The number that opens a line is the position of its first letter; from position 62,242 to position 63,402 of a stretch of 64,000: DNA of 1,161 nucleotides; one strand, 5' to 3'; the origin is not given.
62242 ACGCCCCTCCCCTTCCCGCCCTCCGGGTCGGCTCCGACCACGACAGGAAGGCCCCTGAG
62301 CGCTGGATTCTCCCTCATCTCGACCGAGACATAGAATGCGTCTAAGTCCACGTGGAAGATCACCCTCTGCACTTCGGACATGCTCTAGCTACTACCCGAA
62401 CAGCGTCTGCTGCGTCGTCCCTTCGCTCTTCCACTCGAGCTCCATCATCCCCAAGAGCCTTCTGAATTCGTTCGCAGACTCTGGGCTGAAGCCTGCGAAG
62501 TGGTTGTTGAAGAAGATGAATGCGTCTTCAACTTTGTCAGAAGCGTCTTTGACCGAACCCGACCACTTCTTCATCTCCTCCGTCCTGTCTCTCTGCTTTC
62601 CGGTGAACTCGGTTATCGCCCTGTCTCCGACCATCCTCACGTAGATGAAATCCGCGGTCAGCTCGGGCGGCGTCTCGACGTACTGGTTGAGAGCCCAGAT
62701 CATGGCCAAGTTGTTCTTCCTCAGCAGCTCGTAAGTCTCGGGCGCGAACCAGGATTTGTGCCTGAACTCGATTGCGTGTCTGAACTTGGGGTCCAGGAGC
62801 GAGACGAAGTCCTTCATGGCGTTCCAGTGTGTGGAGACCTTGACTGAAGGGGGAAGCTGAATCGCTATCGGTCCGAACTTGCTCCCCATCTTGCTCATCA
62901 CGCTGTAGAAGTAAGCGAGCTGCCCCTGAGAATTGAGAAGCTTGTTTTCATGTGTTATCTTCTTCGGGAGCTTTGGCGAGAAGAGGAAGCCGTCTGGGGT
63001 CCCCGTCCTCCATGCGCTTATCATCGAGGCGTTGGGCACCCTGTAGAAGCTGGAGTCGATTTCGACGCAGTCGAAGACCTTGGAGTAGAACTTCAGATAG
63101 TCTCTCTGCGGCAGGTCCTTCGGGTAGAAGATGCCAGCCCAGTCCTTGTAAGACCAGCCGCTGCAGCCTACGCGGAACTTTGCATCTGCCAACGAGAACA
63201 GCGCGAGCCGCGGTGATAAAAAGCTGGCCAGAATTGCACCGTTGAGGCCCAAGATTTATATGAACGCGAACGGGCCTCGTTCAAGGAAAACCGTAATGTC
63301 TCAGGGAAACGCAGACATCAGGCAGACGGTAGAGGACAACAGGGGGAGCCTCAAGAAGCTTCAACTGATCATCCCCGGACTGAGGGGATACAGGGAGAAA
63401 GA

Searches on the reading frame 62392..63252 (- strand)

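Call 31: search_protein_families(library=pfam, proteins=[window:62392-63252:-], max_evalue=0.001)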
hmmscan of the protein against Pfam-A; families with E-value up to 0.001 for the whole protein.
window:62392-63252:- (286 aa): 1 family
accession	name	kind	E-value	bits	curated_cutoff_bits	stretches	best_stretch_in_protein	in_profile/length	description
PF01904.24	DUF72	-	1.7e-59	201.9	25.3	1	43-265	1-216/217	Protein of unknown function DUF72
